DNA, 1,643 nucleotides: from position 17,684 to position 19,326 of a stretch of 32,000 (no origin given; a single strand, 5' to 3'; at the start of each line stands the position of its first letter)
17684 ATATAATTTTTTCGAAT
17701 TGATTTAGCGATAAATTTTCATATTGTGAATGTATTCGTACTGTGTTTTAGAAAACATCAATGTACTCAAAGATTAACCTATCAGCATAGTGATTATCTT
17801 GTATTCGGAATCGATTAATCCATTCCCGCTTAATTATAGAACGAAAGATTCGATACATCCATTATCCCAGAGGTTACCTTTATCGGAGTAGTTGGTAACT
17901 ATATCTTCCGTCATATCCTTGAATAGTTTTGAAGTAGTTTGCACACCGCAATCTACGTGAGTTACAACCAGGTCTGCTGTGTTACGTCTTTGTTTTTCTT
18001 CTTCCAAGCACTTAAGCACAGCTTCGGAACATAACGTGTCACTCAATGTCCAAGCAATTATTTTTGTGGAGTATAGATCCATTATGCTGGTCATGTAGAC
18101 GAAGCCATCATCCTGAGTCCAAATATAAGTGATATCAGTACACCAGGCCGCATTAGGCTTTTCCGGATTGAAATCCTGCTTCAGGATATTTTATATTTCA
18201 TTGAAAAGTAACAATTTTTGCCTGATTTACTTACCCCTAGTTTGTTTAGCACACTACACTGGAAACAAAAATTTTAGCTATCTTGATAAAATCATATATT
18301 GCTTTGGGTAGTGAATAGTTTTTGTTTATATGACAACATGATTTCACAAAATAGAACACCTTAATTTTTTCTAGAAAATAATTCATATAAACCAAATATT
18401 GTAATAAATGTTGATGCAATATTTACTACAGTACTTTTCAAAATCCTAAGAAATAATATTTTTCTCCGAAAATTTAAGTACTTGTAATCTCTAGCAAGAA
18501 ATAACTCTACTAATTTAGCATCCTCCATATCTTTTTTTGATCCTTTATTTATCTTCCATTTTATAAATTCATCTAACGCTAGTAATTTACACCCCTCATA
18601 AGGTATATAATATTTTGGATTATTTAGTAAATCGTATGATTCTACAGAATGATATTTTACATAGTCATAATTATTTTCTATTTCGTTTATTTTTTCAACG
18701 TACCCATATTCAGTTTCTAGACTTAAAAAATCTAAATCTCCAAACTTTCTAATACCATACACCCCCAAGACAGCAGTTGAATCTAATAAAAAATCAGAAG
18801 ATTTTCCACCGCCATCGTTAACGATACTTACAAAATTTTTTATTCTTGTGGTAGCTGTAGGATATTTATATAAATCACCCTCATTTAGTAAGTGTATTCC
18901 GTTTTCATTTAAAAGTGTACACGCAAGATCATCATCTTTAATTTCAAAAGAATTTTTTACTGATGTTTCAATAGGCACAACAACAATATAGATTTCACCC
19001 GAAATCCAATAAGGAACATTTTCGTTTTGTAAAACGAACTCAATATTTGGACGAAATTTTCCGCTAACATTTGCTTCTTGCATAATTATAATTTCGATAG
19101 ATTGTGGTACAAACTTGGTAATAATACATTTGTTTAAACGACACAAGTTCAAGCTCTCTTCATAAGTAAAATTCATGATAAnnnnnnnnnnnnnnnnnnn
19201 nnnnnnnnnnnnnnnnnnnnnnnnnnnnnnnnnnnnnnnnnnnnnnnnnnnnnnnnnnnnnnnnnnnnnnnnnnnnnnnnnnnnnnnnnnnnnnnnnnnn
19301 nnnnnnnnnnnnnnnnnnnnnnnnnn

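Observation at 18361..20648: Two coupled paralogous genes with stacked nucleotide-handling folds and membrane tails inside the glycosyltransferase operon: a possible undescribed polysaccharide-modification module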

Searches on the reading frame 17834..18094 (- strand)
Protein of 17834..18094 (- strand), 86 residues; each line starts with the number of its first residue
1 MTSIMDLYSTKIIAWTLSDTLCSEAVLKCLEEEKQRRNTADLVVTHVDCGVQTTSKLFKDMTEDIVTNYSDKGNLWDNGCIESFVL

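Call 61: search_protein_families(library=pfam, proteins=[window:17834-18094:-], max_evalue=0.001)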
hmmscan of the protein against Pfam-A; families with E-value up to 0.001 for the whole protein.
window:17834-18094:- (86 aa): 1 family
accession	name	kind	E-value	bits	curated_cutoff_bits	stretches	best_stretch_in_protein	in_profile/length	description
PF00665.32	rve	-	2.8e-07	31.2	32.6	1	4-64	29-89/102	Integrase core domain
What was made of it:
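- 17834..18094 (-): IS3-family integrase fragment directly downstream of the partner, interrupting the operon. Pfam rve (call 61)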

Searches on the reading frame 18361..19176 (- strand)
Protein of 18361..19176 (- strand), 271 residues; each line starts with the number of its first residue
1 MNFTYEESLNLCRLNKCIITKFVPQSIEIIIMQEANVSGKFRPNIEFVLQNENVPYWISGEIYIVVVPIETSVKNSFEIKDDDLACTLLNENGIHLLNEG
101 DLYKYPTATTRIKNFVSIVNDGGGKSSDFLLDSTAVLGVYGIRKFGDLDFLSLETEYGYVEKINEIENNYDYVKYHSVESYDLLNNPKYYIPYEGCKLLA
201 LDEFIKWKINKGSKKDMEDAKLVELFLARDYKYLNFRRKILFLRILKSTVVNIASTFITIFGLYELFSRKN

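Call 3: search_protein_families(library=pfam, proteins=[window:18361-19176:-], max_evalue=1)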
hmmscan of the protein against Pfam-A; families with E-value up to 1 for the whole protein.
window:18361-19176:- (271 aa): 0 families

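Call 4: search_protein_families(library=ncbifam, proteins=[window:18361-19176:-], max_evalue=1)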
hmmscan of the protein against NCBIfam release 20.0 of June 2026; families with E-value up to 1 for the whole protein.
window:18361-19176:- (271 aa): 0 families

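Call 11: find_homologous_proteins(query=window:18361-19176:-, max_evalue=0.001)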
Query window:18361-19176:- (271 aa): 1 proteins with E <= 0.001 among 497 candidates.
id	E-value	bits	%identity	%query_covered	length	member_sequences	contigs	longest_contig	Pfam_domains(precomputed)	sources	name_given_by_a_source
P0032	1.1e-175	600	100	100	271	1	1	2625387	-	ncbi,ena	-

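Call 51: predict_structure(alignment_id=A5)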
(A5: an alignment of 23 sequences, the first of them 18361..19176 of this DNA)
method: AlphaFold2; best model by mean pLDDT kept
length: 271 residues; sequences in the alignment: 23
mean_pLDDT: 69.8   pTM: 0.61
mean pLDDT of the five models: 69.8, 69.4, 68.7, 68.0, 65.3
residues with pLDDT >= 90: 75; 70-90: 91; 50-70: 19; < 50: 86
segments of 3 or more residues with pLDDT < 50: 1-86
pLDDT, mean of each block of 10 residues (from residue 1): 26 43 39 31 31 31 39 44 50 82 86 90 87 92 89 75 72 89 90 89 94 94 87 70 87 90 88 65
secondary structure, 60 per line:
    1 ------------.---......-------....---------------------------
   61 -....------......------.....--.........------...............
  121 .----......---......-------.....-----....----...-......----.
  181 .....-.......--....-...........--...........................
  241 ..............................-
elements in order: H17-22 E30-33 E62-65 H72-77 H84-88 H91-99 H106-121 E129-131 H135-140 E148-152 H158-161 E166-168 H170-175 H180-185 E190-193 E196-199 H201-211 H214-270

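Call 54: fold_search(model_id=the predicted structure, library=pdb)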
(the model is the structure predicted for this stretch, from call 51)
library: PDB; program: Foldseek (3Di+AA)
matches with E <= 10: 21; with E <= 0.001: 0
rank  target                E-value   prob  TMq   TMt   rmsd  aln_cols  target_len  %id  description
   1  4wse_B                4.9e-01  0.21  0.24  0.15  11.7       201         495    9  Crystal structure of the Mimivirus polyadenylate synthase (released 2015-04-01)
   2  4wse_A                8.3e-01  0.12  0.24  0.15  12.8       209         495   11  Crystal structure of the Mimivirus polyadenylate synthase (released 2015-04-01)
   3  5cfu                  9.3e-01  0.35  0.28  0.40   7.0       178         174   12  Crystal Structure of ANT(2")-Ia in complex with adenylyl-2"-tobramycin (released 2016-07-20)
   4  4xje                  1.4e+00  0.20  0.26  0.37   7.5       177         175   15  CRYSTAL STRUCTURE OF ANT(2") IN COMPLEX WITH AMP AND TOBRAMYCIN (released 2016-01-20)
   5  4p37_A                1.6e+00  0.10  0.22  0.13  11.2       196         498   11  Crystal structure of the Megavirus polyadenylate synthase (released 2015-04-01)
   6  4p37_B                1.7e+00  0.08  0.26  0.15  16.9       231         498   12  Crystal structure of the Megavirus polyadenylate synthase (released 2015-04-01)
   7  5cfs                  1.8e+00  0.15  0.26  0.37   9.2       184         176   15  Crystal Structure of ANT(2")-Ia in complex with AMPCPP and tobramycin (released 2016-03-16)
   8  4wqk                  1.9e+00  0.14  0.26  0.37   9.3       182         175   15  Crystal structure of aminoglycoside nucleotidylyltransferase ANT(2")-Ia, apo form (released 2014-11-12)
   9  2rff                  2.7e+00  0.13  0.18  0.36   4.3        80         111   14  Crystal structure of a putative nucleotidyltransferase (NP_343093.1) from Sulfolobus solfataricus at 1.40 A resolution (released 2007-10-16)
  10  8xeo_B                3.2e+00  0.08  0.18  0.36   5.7        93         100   13  Crystal structure of MNT antitoxin (released 2024-12-18)
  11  4ok0_A                3.8e+00  0.15  0.31  0.36   5.5       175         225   14  Crystal structure of putative nucleotidyltransferase from H. pylori (released 2014-04-09)
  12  1fa0_A                4.3e+00  0.01  0.09  0.06  14.9        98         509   15  STRUCTURE OF YEAST POLY(A) POLYMERASE BOUND TO MANGANATE AND 3'-DATP (released 2000-08-30)
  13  4o8s                  5.8e+00  0.09  0.24  0.28   5.4       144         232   14  Crystal structure of JHP933 from Helicobacter pylori (released 2014-09-10)
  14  1f5a                  5.8e+00  0.02  0.08  0.06   7.7        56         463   18  CRYSTAL STRUCTURE OF MAMMALIAN POLY(A) POLYMERASE (released 2000-09-13)
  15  5kqj_MODEL_1_A        6.9e+00  0.08  0.28  0.38  10.5       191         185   14  Solution Structure of Antibiotic-Resistance Factor ANT(2'')-Ia Reveals Substrate-Regulated Conformation Dynami (released 2017-07-12)
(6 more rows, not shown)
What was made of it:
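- On Pol-beta-type nucleotidyltransferase superfamily: 18 of 21 PDB hits are NTases (ANT(2'')-Ia, poly(A) polymerases, MNT, JHP933, 2rff), but best E=0.49 and TMt 0.40 or lower (call 54)
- NTase fold hits including ANT(2'')-Ia, which nucleotidylates a sugar hydroxyl (call 54). ANT(2'')-Ia-like fold hits (call 54).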

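Call 60: find_homologous_proteins(query=A2, max_evalue=0.001)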
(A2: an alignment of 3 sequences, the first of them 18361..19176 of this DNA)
Query A2 (3 sequences) (271 aa, profile of the alignment): 2 proteins with E <= 0.001 among 3101 candidates.
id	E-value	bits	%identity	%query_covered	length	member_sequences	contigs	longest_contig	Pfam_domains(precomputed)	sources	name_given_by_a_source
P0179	1.6e-123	429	36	68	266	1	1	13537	-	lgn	-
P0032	2.3e-123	429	100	100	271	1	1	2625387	-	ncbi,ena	-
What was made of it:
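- Tried and rejected: Partner homologues: two word-indexed searches found only the window protein and P0179 (calls 11, 60).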

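Call 76: search_protein_families(library=padloc, proteins=[window:18361-19176:-], max_evalue=0.1)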
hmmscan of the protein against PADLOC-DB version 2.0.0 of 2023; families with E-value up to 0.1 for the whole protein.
window:18361-19176:- (271 aa): 0 families

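Call 77: search_protein_families(library=phrogs, proteins=[window:18361-19176:-], max_evalue=0.1)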
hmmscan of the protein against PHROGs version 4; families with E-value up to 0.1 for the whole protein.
window:18361-19176:- (271 aa): 0 families
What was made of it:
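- No PADLOC hit, and only insignificant PHROG hits (calls 76, 77).
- Tried and rejected: Defence or phage origin: PADLOC gave nothing and PHROGs gave only insignificant hits (calls 76, 77).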
